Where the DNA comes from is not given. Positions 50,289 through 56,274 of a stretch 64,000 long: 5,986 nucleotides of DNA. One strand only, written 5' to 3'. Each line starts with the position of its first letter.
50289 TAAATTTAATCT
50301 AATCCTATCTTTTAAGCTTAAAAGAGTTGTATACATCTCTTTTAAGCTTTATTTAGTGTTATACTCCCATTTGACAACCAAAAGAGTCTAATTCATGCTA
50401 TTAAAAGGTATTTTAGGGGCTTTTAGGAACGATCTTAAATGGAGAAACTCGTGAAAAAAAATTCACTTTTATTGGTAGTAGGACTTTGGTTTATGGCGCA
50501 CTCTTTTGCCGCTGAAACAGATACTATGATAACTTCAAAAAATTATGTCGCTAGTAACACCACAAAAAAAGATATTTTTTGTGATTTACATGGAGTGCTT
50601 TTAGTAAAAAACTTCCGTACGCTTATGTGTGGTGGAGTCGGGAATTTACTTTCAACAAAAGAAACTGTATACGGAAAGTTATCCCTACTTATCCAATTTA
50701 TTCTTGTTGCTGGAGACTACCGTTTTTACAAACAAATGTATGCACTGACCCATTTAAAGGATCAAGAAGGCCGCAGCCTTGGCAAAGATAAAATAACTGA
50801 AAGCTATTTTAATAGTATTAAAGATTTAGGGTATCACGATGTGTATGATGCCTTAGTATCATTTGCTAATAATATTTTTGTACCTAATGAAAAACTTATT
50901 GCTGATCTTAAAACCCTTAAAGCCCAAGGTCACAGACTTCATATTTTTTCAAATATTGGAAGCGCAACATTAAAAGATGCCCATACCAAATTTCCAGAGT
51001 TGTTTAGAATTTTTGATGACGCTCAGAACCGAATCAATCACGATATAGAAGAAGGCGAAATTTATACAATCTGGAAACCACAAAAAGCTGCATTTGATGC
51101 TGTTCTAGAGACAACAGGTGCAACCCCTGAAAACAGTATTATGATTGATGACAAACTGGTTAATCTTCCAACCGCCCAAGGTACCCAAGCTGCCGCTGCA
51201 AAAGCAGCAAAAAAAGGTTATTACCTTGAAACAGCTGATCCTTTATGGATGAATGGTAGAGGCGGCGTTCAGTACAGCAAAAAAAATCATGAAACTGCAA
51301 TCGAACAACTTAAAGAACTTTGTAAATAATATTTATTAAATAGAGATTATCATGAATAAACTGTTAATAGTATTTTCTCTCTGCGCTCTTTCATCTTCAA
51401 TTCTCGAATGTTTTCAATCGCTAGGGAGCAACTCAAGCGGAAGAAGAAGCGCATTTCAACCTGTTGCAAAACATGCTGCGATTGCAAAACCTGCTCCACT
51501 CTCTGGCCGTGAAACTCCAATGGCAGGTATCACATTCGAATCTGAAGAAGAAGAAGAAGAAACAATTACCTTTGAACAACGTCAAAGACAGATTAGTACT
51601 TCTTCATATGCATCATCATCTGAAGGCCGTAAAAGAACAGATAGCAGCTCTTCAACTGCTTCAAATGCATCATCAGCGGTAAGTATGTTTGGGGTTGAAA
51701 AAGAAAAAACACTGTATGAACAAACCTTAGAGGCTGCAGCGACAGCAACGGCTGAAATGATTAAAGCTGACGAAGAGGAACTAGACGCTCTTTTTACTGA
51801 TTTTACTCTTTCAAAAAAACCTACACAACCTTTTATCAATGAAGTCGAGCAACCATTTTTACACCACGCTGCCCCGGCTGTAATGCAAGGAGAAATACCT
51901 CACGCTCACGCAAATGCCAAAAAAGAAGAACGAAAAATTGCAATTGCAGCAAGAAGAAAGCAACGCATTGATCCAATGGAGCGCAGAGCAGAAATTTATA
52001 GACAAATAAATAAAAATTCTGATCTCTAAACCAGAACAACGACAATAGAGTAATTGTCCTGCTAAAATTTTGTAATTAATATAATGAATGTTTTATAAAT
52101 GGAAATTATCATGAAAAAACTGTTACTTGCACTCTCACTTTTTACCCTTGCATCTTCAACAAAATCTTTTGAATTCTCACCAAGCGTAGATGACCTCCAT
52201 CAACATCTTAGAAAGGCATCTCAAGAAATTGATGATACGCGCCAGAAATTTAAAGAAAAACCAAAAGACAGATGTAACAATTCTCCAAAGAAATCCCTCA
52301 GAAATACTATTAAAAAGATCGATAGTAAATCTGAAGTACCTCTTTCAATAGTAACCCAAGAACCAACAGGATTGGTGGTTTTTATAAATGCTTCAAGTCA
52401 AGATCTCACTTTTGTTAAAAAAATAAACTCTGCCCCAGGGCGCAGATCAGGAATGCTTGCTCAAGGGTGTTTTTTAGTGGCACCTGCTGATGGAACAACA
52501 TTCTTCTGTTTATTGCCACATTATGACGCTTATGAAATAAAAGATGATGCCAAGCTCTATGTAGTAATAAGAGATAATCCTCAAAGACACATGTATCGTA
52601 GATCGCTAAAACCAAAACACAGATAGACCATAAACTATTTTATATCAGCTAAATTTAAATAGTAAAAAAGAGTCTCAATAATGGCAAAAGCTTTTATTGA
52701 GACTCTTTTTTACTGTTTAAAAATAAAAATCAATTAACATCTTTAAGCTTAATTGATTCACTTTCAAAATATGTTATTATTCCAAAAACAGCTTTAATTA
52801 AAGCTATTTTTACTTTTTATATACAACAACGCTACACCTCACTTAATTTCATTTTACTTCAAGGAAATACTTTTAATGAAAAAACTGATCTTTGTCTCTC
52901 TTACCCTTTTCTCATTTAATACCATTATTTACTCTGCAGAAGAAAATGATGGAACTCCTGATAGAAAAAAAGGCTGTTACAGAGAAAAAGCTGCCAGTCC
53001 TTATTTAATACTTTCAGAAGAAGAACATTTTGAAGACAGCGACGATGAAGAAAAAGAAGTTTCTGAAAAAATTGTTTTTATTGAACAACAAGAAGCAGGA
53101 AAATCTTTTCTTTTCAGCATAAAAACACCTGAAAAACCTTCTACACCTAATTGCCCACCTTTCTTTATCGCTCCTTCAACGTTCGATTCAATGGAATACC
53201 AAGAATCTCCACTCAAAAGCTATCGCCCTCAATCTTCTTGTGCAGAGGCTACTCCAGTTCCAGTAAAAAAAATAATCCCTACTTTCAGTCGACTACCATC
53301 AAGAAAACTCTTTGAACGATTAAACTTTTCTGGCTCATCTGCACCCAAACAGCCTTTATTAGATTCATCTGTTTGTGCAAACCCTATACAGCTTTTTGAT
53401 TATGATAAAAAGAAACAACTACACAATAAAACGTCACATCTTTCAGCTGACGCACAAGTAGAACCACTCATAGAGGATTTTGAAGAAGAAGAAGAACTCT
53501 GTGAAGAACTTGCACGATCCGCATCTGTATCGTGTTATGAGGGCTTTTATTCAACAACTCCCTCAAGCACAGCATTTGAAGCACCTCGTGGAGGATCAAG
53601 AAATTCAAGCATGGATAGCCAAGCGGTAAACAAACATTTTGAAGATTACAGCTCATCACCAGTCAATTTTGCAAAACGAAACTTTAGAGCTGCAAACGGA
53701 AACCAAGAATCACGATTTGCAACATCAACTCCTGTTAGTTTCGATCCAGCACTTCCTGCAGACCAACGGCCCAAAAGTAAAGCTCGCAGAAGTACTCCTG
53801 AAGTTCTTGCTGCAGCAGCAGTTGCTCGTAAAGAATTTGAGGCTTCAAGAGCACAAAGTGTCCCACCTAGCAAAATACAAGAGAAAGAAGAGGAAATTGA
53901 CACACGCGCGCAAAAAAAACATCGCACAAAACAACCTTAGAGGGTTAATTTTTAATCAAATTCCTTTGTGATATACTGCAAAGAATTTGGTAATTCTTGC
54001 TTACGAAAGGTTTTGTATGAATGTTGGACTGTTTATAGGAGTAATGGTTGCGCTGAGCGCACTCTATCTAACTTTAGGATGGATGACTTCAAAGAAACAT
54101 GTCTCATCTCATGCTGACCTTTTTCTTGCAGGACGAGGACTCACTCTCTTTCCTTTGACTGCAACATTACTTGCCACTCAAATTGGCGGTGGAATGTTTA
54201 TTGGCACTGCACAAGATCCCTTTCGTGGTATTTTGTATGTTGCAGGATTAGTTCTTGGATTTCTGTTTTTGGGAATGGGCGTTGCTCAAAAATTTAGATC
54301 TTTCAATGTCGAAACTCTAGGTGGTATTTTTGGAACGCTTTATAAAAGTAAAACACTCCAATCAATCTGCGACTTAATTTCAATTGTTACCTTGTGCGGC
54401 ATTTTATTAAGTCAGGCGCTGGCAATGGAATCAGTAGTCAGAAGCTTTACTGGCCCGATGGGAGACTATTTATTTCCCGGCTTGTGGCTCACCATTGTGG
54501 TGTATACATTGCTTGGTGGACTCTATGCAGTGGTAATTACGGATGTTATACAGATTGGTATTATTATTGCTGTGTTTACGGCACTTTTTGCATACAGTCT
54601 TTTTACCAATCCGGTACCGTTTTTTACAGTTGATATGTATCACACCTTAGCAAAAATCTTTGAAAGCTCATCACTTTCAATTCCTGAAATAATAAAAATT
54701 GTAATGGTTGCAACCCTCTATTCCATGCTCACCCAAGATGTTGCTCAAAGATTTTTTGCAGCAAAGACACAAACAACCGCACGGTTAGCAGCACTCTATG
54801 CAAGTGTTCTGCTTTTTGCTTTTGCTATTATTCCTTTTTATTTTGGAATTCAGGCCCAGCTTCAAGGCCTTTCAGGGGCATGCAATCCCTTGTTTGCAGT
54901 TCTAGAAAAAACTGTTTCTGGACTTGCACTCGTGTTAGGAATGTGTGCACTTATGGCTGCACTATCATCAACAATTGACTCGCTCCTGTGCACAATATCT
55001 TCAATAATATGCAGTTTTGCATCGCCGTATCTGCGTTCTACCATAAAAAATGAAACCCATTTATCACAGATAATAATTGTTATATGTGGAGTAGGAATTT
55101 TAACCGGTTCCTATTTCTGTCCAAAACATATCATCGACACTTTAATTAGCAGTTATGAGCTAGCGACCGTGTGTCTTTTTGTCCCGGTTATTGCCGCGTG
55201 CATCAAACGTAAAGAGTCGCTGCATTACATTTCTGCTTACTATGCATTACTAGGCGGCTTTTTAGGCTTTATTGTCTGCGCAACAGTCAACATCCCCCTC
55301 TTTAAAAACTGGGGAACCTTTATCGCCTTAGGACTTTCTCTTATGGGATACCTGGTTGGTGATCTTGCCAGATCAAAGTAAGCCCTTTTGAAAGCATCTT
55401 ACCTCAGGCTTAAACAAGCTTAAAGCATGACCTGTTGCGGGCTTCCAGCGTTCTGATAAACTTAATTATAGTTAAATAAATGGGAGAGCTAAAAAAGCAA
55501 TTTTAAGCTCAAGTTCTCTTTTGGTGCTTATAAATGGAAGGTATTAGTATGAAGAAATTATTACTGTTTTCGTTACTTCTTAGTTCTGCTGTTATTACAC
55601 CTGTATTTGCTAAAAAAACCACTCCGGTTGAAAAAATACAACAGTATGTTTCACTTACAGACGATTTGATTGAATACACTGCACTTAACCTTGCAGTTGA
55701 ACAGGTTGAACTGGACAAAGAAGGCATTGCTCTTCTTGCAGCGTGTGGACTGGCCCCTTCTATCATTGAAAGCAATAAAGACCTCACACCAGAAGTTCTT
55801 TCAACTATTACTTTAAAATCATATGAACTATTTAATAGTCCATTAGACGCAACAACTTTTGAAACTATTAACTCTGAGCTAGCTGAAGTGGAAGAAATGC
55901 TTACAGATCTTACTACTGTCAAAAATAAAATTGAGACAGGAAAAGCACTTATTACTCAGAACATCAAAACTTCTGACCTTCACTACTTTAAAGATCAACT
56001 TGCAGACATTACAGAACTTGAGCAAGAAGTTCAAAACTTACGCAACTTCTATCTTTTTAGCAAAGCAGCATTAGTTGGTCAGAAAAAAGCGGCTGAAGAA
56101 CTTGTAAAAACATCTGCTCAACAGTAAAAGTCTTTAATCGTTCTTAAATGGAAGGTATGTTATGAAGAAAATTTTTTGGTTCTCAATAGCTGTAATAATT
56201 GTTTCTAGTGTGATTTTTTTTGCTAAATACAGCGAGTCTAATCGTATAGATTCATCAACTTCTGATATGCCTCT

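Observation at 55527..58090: Four-gene tandem array of secreted helical proteins with near-identical 74-nt junctions but highly divergent bodies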

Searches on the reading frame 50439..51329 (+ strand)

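Call 66: search_protein_families(library=pfam, proteins=[window:50439-51329:+], max_evalue=0.001)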
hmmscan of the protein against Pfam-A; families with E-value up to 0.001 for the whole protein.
window:50439-51329:+ (296 aa): 1 family
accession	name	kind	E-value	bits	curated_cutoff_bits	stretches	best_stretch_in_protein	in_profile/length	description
PF00702.32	Hydrolase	-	3.6e-06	27.9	26.4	1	152-247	102-188/191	haloacid dehalogenase-like hydrolase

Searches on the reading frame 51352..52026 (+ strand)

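Call 8: search_protein_families(library=pfam, proteins=[window:51352-52026:+], max_evalue=0.1)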
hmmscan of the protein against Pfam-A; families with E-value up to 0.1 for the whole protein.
window:51352-52026:+ (225 aa): 1 family
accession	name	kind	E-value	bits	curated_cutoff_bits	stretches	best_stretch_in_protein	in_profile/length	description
PF02578.20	Cu-oxidase_4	-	0.025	14.4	22.9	1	76-150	2-84/238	Multi-copper polyphenol oxidoreductase laccase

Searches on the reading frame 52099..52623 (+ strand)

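Call 8: search_protein_families(library=pfam, proteins=[window:52099-52623:+], max_evalue=0.1)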
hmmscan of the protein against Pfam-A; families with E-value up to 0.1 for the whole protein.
window:52099-52623:+ (175 aa): 1 family
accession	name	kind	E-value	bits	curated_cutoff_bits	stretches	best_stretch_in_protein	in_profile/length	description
PF10498.14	IFT57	-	0.024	14.1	40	1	25-75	293-343/360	Intra-flagellar transport protein 57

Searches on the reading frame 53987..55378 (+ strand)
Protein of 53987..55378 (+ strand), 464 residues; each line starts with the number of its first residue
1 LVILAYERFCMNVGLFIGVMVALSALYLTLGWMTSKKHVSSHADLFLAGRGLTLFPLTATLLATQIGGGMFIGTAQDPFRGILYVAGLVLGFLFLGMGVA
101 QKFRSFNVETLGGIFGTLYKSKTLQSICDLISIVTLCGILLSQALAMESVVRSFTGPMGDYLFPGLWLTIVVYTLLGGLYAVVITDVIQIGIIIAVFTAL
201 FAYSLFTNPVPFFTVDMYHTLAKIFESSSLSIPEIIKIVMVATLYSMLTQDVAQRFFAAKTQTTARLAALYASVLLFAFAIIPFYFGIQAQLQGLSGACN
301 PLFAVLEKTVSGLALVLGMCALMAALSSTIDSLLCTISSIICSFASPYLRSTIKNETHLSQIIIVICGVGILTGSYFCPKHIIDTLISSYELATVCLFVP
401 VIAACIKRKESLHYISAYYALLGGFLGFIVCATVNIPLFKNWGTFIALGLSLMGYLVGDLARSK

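Call 8: search_protein_families(library=pfam, proteins=[window:53987-55378:+], max_evalue=0.1)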
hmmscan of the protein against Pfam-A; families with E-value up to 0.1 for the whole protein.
window:53987-55378:+ (464 aa): 1 family
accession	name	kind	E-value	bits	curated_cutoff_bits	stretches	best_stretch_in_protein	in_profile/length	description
PF00474.23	SSF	-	7.5e-14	51.8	22.8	1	46-367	2-347/406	Sodium:solute symporter family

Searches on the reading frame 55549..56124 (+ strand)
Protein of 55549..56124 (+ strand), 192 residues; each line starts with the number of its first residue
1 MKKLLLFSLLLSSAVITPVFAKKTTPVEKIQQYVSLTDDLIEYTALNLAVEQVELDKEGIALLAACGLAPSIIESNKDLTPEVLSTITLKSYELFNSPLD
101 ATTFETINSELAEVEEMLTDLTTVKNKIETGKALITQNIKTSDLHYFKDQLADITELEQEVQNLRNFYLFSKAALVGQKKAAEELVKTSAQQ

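Call 8: search_protein_families(library=pfam, proteins=[window:55549-56124:+], max_evalue=0.1)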
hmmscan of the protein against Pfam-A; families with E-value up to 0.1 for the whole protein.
window:55549-56124:+ (192 aa): 1 family
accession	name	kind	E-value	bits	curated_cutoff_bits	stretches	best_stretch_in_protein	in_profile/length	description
PF19579.4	FtsL_2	-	0.026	14.9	24.6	1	144-182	35-73/100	Bacteriodetes cell division protein (FtsL-like)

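Call 56: search_solved_structures(query=A4, max_evalue=1)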
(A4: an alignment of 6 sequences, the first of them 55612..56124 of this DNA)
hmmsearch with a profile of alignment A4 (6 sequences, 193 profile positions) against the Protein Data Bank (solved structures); distinct sequences matched with E-value up to 1: 16.
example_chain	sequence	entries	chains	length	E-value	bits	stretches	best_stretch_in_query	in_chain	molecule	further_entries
8v3b_a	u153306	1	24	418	0.0095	19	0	48-132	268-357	O43_129_+4 component B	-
2p61_A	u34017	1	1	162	0.032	17.3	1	57-150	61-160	Hypothetical protein TM_1646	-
4wk5_A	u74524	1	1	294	0.04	17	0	107-174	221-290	Geranyltranstransferase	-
3tnu_B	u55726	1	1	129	0.1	15.7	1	86-169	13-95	Keratin, type II cytoskeletal 5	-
9vkg_A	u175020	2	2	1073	0.35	13.9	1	61-140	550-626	Phospholipid-transporting ATPase IG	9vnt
9vsl_A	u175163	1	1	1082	0.36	13.9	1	61-140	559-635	Phospholipid-transporting ATPase IG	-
7bsp_A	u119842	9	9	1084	0.36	13.9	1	61-140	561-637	ATP11C | Phospholipid-transporting ATPase IG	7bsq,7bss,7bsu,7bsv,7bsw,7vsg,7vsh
6lkn_A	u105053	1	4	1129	0.39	13.8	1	61-140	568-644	Phospholipid-transporting ATPase IG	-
4bhv_A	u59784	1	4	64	0.47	13.5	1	94-150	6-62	PHOSPHOPROTEIN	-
2yny_A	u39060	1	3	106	0.49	13.5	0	88-132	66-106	GENERAL CONTROL PROTEIN GCN4, PUTATIVE INNER MEMBRANE PROTEIN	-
3zmf_A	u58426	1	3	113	0.63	13.1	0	109-142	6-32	GENERAL CONTROL PROTEIN GCN4, PUTATIVE INNER MEMBRANE PROTEIN, GENERAL CONTROL PROTEIN GCN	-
3wpr_A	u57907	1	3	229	0.65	13.1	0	154-187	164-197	Trimeric autotransporter adhesin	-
2xzr_A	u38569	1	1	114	0.68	13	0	107-145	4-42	IMMUNOGLOBULIN-BINDING PROTEIN EIBD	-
2yo0_A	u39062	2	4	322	0.76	12.8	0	97-134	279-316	GENERAL CONTROL PROTEIN GCN4, PUTATIVE INNER MEMBRANE PROTEIN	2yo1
3wp8_A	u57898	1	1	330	0.77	12.8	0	101-134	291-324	Trimeric autotransporter adhesin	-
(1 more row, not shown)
